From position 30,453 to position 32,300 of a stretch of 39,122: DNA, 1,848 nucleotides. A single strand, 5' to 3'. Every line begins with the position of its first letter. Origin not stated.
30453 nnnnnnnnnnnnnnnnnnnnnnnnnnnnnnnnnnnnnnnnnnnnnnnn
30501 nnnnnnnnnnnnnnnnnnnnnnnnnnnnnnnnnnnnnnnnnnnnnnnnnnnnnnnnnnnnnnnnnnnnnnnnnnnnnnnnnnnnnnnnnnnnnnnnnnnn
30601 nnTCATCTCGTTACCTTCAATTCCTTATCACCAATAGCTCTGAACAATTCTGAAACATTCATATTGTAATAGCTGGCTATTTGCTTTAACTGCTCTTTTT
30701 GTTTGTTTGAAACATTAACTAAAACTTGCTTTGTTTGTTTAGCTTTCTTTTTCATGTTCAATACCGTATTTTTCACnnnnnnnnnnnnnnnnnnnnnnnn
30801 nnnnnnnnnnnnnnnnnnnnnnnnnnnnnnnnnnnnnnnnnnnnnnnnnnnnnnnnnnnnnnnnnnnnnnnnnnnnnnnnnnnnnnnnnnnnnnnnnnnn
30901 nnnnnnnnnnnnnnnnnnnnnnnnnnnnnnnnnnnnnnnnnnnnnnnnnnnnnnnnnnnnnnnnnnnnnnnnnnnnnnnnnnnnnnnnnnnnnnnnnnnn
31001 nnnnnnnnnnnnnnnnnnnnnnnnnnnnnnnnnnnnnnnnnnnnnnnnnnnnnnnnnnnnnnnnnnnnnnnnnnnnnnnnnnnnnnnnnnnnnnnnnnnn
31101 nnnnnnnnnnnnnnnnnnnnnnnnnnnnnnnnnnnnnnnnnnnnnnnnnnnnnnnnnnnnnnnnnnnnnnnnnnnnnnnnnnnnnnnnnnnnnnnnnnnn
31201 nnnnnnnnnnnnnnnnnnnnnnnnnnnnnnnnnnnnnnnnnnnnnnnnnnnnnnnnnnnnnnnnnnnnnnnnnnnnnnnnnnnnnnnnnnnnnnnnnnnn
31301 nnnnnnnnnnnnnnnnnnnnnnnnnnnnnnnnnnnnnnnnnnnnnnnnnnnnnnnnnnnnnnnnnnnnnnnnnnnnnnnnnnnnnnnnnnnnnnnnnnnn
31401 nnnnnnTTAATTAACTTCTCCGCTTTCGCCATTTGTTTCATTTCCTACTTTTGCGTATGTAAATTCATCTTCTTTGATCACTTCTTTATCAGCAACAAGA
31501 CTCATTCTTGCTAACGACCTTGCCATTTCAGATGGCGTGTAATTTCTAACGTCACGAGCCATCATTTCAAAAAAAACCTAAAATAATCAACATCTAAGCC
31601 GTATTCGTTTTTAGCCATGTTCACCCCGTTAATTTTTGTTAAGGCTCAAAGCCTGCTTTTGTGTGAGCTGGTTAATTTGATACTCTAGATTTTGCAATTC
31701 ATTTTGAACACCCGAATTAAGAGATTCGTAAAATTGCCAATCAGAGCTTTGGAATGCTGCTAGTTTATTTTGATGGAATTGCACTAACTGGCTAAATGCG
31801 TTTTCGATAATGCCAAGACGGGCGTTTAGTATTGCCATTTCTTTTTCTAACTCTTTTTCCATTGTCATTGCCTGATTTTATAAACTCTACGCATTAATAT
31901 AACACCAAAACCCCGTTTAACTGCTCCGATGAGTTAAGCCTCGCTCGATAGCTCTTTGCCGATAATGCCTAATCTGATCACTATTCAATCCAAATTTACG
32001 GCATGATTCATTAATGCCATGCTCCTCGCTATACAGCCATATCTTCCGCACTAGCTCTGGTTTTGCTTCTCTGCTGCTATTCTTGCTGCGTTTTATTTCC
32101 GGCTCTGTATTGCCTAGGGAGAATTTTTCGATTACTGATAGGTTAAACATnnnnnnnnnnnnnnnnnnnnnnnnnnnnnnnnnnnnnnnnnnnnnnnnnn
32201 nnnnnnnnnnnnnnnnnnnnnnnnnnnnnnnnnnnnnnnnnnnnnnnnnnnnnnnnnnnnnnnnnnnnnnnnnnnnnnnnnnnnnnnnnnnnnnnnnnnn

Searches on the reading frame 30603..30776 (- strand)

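Call 30: search_protein_families(library=pfam, proteins=[window:30603-30776:-], max_evalue=0.01)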
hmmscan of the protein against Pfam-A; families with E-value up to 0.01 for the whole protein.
window:30603-30776:- (57 aa): 3 families
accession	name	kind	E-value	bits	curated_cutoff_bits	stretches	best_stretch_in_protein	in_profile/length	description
PF21983.2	NikA-like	-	0.00071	20.1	27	1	13-49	2-38/72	Mobilization protein NikA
PF19807.5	DUF6290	-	0.0047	17.5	27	1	19-47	5-33/72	Family of unknown function (DUF6290)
PF04803.17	Cor1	-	0.0071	17.1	32.1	1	2-46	8-52/132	Cor1/Xlr/Xmr conserved region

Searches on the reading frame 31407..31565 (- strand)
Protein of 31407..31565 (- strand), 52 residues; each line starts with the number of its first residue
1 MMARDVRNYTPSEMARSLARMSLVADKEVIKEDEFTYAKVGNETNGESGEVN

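Call 68: search_protein_families(library=pfam, proteins=[window:31407-31565:-], max_evalue=0.1)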
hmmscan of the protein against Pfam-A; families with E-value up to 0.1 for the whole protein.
window:31407-31565:- (52 aa): 1 family
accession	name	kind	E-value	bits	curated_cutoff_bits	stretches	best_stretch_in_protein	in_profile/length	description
PF16103.11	DUF4822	-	0.06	14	25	1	21-51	78-108/123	Domain of unknown function (DUF4822)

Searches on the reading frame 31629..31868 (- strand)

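Call 28: search_protein_families(library=phrogs, proteins=[window:31629-31868:-], max_evalue=0.01)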
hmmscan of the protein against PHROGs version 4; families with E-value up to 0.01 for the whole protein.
window:31629-31868:- (79 aa): 0 families

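Call 68: search_protein_families(library=pfam, proteins=[window:31629-31868:-], max_evalue=0.1)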
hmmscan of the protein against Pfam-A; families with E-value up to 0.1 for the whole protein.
window:31629-31868:- (79 aa): 5 families
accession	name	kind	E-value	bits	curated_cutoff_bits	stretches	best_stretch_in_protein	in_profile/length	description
PF04513.17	Baculo_PEP_C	-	0.0019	18.7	38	1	5-70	34-99/140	Baculovirus polyhedron envelope protein, PEP, C terminus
PF08066.17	PMC2NT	-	0.0036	18.3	23.3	1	38-75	9-46/91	PMC2NT (NUC016) domain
PF12761.13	End3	-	0.0044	17.6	25.2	1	17-70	49-102/115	Actin cytoskeleton-regulatory complex protein END3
PF16326.10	ABC_tran_CTD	-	0.013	16.1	32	0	55-73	7-25/69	ABC transporter C-terminal domain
PF01029.23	NusB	-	0.029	15.2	23.1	1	31-74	33-75/133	NusB family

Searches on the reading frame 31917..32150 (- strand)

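Call 28: search_protein_families(library=phrogs, proteins=[window:31917-32150:-], max_evalue=0.01)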
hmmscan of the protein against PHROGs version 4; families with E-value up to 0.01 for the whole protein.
window:31917-32150:- (77 aa): 0 families

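Call 68: search_protein_families(library=pfam, proteins=[window:31917-32150:-], max_evalue=0.1)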
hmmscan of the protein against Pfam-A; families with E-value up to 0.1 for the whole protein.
window:31917-32150:- (77 aa): 3 families
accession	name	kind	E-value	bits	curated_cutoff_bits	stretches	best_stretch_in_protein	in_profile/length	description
PF13551.12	HTH_29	-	0.0032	17.9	28.1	1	37-74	5-46/64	Winged helix-turn helix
PF13518.12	HTH_28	-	0.054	14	25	1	44-72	13-41/52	Helix-turn-helix domain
PF01527.26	HTH_Tnp_1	-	0.096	13.4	24.1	0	26-68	8-48/75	Transposase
